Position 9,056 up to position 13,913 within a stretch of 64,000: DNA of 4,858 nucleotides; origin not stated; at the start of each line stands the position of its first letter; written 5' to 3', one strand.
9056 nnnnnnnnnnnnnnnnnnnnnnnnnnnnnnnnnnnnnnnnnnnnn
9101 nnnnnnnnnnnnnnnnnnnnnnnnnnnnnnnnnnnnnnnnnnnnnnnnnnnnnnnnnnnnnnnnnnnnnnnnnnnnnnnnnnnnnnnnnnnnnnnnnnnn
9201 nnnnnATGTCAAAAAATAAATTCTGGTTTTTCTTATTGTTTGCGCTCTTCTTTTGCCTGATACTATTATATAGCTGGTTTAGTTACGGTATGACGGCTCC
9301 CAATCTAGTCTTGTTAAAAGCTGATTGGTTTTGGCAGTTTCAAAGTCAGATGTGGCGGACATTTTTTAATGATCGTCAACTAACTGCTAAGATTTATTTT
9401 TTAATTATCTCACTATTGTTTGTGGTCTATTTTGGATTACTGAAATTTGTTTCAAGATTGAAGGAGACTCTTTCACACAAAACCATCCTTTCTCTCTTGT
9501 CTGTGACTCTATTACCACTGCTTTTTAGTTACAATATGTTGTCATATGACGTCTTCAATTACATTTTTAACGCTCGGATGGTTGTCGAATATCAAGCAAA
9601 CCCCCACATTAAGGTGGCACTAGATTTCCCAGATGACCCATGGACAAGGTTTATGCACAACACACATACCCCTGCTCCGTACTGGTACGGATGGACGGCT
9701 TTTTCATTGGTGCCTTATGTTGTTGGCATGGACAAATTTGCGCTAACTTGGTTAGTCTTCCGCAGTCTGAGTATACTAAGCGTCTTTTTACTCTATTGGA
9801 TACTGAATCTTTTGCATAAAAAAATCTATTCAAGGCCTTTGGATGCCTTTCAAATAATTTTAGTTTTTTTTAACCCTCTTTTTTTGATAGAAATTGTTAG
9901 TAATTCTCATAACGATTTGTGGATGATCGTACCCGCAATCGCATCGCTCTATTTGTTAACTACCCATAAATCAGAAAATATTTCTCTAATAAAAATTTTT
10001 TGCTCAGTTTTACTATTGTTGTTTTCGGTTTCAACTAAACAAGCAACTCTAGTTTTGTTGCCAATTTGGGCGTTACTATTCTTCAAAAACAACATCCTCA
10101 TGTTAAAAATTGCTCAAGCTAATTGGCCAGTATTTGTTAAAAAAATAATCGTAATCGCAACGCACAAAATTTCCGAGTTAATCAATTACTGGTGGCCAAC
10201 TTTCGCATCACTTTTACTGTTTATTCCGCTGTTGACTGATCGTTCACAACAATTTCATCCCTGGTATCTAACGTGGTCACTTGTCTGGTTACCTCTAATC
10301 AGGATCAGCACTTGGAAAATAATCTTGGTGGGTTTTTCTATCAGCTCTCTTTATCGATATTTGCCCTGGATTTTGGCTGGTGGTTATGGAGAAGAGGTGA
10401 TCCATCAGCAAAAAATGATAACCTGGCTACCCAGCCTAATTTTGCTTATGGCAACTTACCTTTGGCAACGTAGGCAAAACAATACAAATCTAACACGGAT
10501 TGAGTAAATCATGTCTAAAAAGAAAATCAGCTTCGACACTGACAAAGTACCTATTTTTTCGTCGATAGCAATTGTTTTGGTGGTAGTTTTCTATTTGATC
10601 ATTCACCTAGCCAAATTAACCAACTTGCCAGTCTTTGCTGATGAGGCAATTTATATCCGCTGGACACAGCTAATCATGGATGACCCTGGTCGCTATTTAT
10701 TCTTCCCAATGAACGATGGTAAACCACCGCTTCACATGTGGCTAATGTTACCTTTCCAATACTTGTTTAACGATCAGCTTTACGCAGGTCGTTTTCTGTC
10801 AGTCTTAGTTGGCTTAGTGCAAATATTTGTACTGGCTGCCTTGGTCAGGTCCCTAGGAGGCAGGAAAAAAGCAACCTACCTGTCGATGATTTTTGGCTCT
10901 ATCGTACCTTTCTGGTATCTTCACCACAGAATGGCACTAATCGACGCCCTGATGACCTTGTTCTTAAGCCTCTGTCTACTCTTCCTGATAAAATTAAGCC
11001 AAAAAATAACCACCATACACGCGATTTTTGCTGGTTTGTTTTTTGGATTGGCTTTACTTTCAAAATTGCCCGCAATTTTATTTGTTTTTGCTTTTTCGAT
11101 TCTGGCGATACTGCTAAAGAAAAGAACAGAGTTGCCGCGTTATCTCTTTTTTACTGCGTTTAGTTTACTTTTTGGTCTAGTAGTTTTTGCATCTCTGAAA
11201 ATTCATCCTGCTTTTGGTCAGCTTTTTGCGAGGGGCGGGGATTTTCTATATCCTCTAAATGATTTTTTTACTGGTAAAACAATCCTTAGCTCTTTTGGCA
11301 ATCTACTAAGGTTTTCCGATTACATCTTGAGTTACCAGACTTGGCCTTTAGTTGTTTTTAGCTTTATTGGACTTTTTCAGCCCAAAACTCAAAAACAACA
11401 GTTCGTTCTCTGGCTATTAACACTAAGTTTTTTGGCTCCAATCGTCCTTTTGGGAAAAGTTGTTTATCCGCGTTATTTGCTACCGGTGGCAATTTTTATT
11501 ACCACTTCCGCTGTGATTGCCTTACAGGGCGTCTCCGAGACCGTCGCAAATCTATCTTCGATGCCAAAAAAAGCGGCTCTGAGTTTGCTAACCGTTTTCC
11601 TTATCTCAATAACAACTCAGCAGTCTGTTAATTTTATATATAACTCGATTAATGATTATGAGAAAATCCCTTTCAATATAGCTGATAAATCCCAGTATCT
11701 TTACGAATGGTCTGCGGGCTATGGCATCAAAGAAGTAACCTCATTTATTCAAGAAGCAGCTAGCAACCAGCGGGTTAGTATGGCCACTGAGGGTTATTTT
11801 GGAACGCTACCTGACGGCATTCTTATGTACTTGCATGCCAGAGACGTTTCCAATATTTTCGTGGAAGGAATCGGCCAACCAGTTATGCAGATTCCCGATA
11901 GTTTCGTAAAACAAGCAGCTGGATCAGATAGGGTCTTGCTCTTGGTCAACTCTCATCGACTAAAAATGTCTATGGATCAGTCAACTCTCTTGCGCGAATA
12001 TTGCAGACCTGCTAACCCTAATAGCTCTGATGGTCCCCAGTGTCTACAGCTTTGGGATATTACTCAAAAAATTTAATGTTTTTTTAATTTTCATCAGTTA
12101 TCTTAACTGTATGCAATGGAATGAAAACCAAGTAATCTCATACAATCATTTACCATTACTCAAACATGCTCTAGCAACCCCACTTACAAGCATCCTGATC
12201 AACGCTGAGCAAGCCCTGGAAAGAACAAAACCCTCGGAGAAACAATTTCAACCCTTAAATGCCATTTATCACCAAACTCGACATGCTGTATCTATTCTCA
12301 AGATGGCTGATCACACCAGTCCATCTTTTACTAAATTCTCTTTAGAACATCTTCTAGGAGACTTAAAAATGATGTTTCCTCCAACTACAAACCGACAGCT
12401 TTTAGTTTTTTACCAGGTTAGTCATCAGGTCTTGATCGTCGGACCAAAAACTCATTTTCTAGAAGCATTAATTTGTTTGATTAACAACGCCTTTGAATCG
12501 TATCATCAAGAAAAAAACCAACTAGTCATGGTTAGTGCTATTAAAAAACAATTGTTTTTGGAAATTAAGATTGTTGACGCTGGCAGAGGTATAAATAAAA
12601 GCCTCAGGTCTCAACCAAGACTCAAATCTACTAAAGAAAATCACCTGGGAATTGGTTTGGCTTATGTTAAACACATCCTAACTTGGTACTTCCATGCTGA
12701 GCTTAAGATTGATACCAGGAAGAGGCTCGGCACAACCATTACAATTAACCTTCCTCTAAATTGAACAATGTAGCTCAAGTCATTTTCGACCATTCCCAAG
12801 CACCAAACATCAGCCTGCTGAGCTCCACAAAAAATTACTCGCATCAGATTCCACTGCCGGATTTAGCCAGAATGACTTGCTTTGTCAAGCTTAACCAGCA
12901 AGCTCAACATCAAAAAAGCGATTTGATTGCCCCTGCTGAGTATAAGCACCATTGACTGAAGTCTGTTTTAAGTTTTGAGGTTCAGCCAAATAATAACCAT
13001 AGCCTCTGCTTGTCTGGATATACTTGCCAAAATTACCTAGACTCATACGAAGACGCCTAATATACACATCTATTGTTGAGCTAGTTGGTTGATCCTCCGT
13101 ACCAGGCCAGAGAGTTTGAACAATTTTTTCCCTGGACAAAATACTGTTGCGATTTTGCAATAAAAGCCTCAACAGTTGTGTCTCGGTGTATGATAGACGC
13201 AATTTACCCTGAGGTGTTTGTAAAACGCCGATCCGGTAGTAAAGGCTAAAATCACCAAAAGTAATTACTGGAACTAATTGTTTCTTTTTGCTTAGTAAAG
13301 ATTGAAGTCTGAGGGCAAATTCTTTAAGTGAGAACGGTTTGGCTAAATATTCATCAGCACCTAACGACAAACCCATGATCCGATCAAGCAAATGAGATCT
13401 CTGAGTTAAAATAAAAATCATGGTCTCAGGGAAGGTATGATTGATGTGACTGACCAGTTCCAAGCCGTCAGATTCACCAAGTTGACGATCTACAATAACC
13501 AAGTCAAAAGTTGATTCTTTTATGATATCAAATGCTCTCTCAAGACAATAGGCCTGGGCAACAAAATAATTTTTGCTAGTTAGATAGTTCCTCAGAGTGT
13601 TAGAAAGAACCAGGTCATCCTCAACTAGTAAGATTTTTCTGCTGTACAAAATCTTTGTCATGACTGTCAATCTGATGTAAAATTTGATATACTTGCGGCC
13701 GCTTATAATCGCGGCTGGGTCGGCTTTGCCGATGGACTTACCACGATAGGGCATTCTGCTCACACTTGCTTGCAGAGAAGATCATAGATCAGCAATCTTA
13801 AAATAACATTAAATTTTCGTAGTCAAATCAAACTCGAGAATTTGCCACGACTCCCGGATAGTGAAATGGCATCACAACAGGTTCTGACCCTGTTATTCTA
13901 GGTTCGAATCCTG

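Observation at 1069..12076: Surface-glycan cluster with two polyprenyl-P-sugar synthase plus GT-C transferase pairs and a GtrB-GtrA fusion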

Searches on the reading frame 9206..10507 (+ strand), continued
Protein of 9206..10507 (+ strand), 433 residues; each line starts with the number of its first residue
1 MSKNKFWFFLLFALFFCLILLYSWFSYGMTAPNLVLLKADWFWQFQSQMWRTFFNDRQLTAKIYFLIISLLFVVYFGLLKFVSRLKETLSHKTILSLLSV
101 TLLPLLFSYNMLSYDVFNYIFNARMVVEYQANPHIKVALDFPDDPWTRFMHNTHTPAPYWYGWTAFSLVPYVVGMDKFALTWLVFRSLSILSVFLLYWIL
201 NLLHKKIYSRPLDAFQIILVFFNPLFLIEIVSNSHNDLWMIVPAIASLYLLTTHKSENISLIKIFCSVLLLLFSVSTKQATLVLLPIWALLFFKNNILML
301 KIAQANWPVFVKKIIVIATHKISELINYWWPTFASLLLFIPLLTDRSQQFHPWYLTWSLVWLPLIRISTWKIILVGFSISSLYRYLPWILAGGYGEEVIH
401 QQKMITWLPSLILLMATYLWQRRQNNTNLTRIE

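Call 45: fold_search(model_id=the predicted structure, library=pdb)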
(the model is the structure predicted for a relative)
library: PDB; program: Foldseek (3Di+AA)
matches with E <= 10: 165; with E <= 0.001: 0
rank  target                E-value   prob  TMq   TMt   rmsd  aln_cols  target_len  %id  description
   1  7a0w_B                3.4e-01  0.11  0.12  0.13  24.9       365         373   14  Structure of dimeric sodium proton antiporter NhaA, at pH 8.5, crystallized with chimeric Fab antibodies (released 2022-02-23)
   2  9s6r_A                3.6e-01  0.93  0.36  0.40  12.4       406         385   12  Ternary cryo-EM structure of yeast ALG3 with Dol25-PP-GlcNAc2Man5, Dol25-P-Man, and Fab (released 2026-03-18)
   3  4q9h                  4.4e-01  0.08  0.10  0.05  25.0       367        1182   13  P-glycoprotein at 3.4 A resolution (released 2015-03-04)
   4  7s24                  4.6e-01  0.09  0.11  0.13  24.8       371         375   14  Crystal structure of the Na+/H+ antiporter NhaA at pH 6.5 (released 2022-08-10)
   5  3wak                  4.7e-01  0.80  0.32  0.18  17.6       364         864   11  Crystal structure of the Archaeoglobus fulgidus oligosaccharyltransferase (O29867_ARCFU) in the apo form (released 2013-10-30)
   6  6ujt                  4.9e-01  0.06  0.09  0.05  25.4       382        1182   14  P-glycoprotein mutant-Y303A and C952A-with BDE100 (released 2020-05-27)
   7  7d5i_B                5.2e-01  0.15  0.15  0.16  25.8       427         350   13  Structure of Mycobacterium smegmatis bd complex in the apo-form. (released 2021-06-23)
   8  8zqp_A                5.4e-01  0.07  0.11  0.10  23.3       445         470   13  Human high-affinity choline transporter CHT1 bound to ML352 under NaCl condition, with sodium ion coordinated. (released 2024-12-04)
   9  7e9s_A                5.6e-01  0.63  0.26  0.14  19.1       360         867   11  Archaeal oligosaccharyltransferase AglB from Archaeoglobus fulgidus in complex with an inhibitory peptide and a dolich (released 2021-09-08)
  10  8sa1                  6.1e-01  0.06  0.10  0.05  26.2       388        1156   11  CryoEM structure of P-Glycoprotein in inward facing 2 state under continuous turnover conditions with verapamil (released 2025-04-23)
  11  7zka                  6.6e-01  0.06  0.09  0.05  24.3       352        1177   12  ABCB1 V978C mutant (mABCB1) in the outward facing state bound to AAC (released 2023-04-26)
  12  7a0x_A                6.9e-01  0.08  0.11  0.13  24.5       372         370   13  Structure of dimeric sodium proton antiporter NhaA, at pH 6.0, crystallized with chimeric Fab antibodies (released 2022-02-23)
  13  6ujr                  6.9e-01  0.06  0.09  0.05  27.2       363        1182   15  P-glycoprotein mutant-F724A and C952A-with BDE100 (released 2020-05-27)
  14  5f15                  9.2e-01  0.69  0.37  0.30  15.5       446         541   11  Crystal Structure of ArnT from Cupriavidus metallidurans bound to Undecaprenyl phosphate (released 2016-02-17)
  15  6ujp                  9.2e-01  0.07  0.10  0.05  24.9       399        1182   13  P-glycoprotein mutant-F979A and C952A-with BDE100 (released 2020-05-27)
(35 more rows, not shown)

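Call 52: search_solved_structures(query=A1, max_evalue=10, show_alignments=2)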
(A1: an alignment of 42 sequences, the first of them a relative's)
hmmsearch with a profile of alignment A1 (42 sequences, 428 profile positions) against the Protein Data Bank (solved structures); distinct sequences matched with E-value up to 10: 0.

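Call 84: search_protein_families(library=pfam, alignment_id=A1, max_evalue=1)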
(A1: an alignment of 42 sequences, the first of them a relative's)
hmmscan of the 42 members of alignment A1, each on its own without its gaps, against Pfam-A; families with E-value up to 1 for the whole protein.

A. member 1, P0001 (433 aa): 1 family
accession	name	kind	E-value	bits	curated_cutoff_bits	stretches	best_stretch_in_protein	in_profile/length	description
PF23535.1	Microp_apicomplexa_21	-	0.68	10.5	27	0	93-133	22-64/76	Apicomplexa microprotein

B. families by the number of members that match (of 42 scanned): 12 families
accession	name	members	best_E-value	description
PF13231.12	PMT_2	1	0.0081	Dolichyl-phosphate-mannose-protein mannosyltransferase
PF12459.13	DltX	1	0.038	D-Ala-teichoic acid biosynthesis protein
PF14175.11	YaaC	1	0.14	YaaC-like Protein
PF11676.13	DUF3272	1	0.14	Protein of unknown function (DUF3272)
PF15496.11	DUF4646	1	0.15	Domain of unknown function (DUF4646)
PF23676.1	YnaM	1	0.17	Protein YnaM-like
PF13694.11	Hph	1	0.19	Sec63/Sec62 complex-interacting family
PF00995.28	Sec1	1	0.27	Sec1 family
PF20532.3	DUF6747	1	0.28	Family of unknown function (DUF6747)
PF06796.16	NapE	1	0.56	Periplasmic nitrate reductase protein NapE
PF23535.1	Microp_apicomplexa_21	1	0.68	Apicomplexa microprotein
PF09679.15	TraQ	1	0.78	Type-F conjugative transfer system pilin chaperone (TraQ)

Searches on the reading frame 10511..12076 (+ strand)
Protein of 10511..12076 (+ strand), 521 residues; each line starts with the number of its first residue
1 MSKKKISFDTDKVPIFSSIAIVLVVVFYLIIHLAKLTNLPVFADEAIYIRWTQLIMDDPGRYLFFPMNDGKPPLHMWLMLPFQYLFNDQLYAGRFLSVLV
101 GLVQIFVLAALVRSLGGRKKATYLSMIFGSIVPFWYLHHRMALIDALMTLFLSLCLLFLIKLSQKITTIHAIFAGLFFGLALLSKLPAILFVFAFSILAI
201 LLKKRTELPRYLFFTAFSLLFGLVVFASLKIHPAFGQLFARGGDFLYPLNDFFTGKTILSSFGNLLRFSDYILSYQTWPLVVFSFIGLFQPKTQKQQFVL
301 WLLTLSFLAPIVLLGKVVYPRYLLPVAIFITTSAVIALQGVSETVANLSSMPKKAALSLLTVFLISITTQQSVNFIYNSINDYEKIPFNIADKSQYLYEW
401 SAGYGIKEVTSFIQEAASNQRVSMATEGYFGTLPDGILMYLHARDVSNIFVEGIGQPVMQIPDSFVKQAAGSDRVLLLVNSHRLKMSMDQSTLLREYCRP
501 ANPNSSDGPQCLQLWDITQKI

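Call 3: search_protein_families(library=pfam, proteins=[window:10511-12076:+], max_evalue=0.01)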
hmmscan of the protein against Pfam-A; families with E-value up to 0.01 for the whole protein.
window:10511-12076:+ (521 aa): 2 families
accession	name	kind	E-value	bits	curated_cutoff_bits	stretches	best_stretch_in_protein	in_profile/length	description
PF13231.12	PMT_2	-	1.3e-17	64.9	26.1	1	71-227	2-155/160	Dolichyl-phosphate-mannose-protein mannosyltransferase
PF02366.24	PMT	-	2.3e-07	31.1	22.7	1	70-201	61-200/245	Dolichyl-phosphate-mannose-protein mannosyltransferase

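Call 4: search_protein_families(library=ncbifam, proteins=[window:10511-12076:+], max_evalue=0.01)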
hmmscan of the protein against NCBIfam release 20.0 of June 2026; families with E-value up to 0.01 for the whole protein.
window:10511-12076:+ (521 aa): 2 families
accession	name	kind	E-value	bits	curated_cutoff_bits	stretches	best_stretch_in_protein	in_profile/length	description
TIGR03663.1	TIGR03663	subfamily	1.1e-06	28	126.25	1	19-206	2-185/435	flippase activity-associated protein Agl23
NF009784.2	PRK13279.1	equivalog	0.0026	16.4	567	1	71-226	61-219/539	lipid IV(A) 4-amino-4-deoxy-L-arabinosyltransferase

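Call 12: search_solved_structures(query=window:10511-12076:+, max_evalue=1)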
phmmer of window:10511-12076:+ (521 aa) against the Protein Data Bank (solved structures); distinct sequences matched with E-value up to 1: 5.
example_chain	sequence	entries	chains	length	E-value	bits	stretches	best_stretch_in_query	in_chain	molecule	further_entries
4bb9_A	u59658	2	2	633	0.21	13.8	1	274-324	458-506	GLUCOKINASE REGULATORY PROTEIN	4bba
4mqu_A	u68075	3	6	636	0.21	13.8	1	274-324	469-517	Glucokinase regulatory protein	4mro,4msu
4ly9_A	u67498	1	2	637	0.21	13.8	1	274-324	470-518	Glucokinase regulatory protein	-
4ohk_A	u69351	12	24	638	0.21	13.7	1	274-324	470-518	Glucokinase regulatory protein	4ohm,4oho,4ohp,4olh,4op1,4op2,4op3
4lc9_A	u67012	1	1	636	0.22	13.7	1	276-324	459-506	Glucokinase regulatory protein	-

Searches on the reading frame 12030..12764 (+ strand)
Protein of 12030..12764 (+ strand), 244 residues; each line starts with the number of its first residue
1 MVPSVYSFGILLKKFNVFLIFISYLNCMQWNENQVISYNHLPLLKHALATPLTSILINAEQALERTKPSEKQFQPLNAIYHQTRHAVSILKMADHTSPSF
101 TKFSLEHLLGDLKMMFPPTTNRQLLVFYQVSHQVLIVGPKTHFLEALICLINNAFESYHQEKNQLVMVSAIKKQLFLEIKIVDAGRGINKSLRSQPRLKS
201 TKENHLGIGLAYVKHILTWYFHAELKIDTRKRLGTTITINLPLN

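Call 8: search_protein_families(library=pfam, proteins=[window:12030-12764:+], max_evalue=0.001)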
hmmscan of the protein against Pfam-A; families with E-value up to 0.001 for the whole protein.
window:12030-12764:+ (244 aa): 3 families
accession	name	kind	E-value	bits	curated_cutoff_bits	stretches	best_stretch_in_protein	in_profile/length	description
PF02518.31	HATPase_c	-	1.8e-07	32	26.4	1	144-243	7-109/111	Histidine kinase-, DNA gyrase B-, and HSP90-like ATPase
PF14501.12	HATPase_c_5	-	6.5e-06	26.4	22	1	147-232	10-93/102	GHKL domain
PF00512.31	HisKA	-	0.00012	22.4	26.9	1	44-90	9-54/66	His Kinase A (phospho-acceptor) domain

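Call 59: search_protein_families(library=ncbifam, proteins=[window:12111-12764:+], max_evalue=0.00001)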
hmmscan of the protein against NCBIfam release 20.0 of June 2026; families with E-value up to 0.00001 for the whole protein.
window:12111-12764:+ (217 aa): 14 families
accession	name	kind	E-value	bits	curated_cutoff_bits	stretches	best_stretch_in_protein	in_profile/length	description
TIGR02966.1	phoR_proteo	equivalog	1.6e-12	47.1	334.2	1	18-213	122-332/333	phosphate regulon sensor histidine kinase PhoR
NF046044.1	PnpS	equivalog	2.5e-11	43.2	400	1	19-215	179-390/390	two-component system histidine kinase PnpS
NF008298.1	PRK11086.1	subfamily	2e-09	36.4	520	1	122-216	430-525/529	DcuS/MalK family sensor histidine kinase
NF053867.1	SprKinKinDBac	equivalog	3.2e-09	35.8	775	1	101-216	383-497/500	sporulation kinase KinD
NF008468.0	PRK11360.1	equivalog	5.8e-09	34.9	646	1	19-217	405-609/616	two-component system sensor histidine kinase AtoS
NF041832.1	near_NosP_CTERM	subfamily_domain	1.7e-08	33.9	400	1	66-216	71-225/370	NahK/ErcS family hybrid sensor histidine kinase/response regulator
TIGR01925.2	spIIAB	equivalog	6.1e-07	29.4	135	1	125-213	48-133/137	anti-sigma F factor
NF007793.0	PRK10490.1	equivalog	1.2e-06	26.9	1123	1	11-216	665-882/895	two-component system sensor histidine kinase KdpD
TIGR02938.1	nifL_nitrog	equivalog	1.6e-06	26.9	242.45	1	111-215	383-493/494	nitrogen fixation negative regulator NifL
TIGR03785.1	marine_sort_HK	equivalog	2.2e-06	26.3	612.2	1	47-215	531-703/703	proteobacterial dedicated sortase system histidine kinase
NF008312.0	PRK11100.1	equivalog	2.6e-06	26.6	356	1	16-215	262-473/477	two-component system sensor histidine kinase CreC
NF007907.0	PRK10618.1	equivalog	3.2e-06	25.4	634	1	14-216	455-673/893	phosphotransferase RcsD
NF007688.0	PRK10364.1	equivalog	5.2e-06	25.5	479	1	116-217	352-452/460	two-component system sensor histidine kinase ZraS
TIGR02916.1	PEP_his_kin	equivalog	5.3e-06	25.3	300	1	102-215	566-679/679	XrtA/PEP-CTERM system histidine kinase PrsK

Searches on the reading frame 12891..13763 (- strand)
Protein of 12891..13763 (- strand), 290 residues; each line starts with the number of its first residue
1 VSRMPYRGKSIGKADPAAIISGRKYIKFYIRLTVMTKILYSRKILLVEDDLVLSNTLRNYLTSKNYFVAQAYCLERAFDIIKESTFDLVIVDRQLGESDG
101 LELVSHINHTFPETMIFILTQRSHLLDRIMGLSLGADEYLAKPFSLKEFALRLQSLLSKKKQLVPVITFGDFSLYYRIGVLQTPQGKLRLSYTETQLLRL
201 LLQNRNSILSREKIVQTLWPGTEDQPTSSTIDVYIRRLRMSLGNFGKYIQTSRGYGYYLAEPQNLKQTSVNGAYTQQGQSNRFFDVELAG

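Call 8: search_protein_families(library=pfam, proteins=[window:12891-13763:-], max_evalue=0.001)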
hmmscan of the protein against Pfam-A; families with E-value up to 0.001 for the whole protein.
window:12891-13763:- (290 aa): 2 families
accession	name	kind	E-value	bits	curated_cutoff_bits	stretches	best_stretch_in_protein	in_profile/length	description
PF00072.30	Response_reg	-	1.1e-21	77.5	30.2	1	44-151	1-108/111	Response regulator receiver domain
PF00486.34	Trans_reg_C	-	2e-19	69.9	26.2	1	187-259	3-77/77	Transcriptional regulatory protein, C terminal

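Call 59: search_protein_families(library=ncbifam, proteins=[window:12891-13763:-], max_evalue=0.00001)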
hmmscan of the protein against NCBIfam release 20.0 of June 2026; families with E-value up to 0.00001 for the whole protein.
window:12891-13763:- (290 aa): 69 families (the best 25 are shown)
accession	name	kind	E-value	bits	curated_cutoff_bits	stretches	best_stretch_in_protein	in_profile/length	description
NF053854.1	RespRegPhoBBctds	equivalog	1.3e-38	132.7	270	1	44-259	1-224/225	two-component system response regulator PhoB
TIGR02154.1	PhoB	equivalog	2.3e-36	125.2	296.2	1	41-259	2-225/226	phosphate regulon transcriptional regulator PhoB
NF008296.0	PRK11083.1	equivalog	9e-35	120.1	273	1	42-260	4-226/228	two-component system response regulator CreB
NF041734.1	resp_reg_RppA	equivalog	2.3e-34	118.8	250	1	43-259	2-227/229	two-component system response regulator RppA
NF007928.2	PRK10643.1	equivalog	2e-33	115.9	330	1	43-259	2-216/216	two-component system response regulator PmrA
NF008034.0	PRK10766.1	equivalog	2.2e-33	115.7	275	1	41-260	2-227/231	two-component system response regulator TorR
NF045914.1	RespRegNblR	equivalog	9e-33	113.8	300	1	40-261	5-227/228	response regulator transcription factor NblR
NF007005.1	PRK09468.1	equivalog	1.9e-32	112.6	331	1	42-259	4-231/237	osmolarity response regulator transcription factor OmpR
NF051850.1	RespRegRprY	equivalog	5.9e-32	110.9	370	1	43-264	6-231/234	response regulator transcription factor RprY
NF045991.1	RespRegCtrARhodob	equivalog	1.7e-31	109.7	350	1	43-262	2-224/224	response regulator transcription factor CtrA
NF045944.1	ResRegRpaBCyano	equivalog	4.8e-31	107.9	330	1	45-259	1-227/229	response regulator transcription factor RpaB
TIGR01387.1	cztR_silR_copR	subfamily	3.6e-30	105.2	279.2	1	44-259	1-218/218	heavy metal response regulator transcription factor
NF012023.0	PRK15479.1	equivalog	5.3e-30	104.6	337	1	43-261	2-219/224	transcriptional regulator TctD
NF040534.1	resp_reg_YycF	equivalog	6.2e-30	104.2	340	1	42-262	1-230/231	response regulator YycF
NF041733.1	resp_reg_CseB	equivalog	2.7e-28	98.9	350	1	43-259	2-226/228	two-component system response regulator CseB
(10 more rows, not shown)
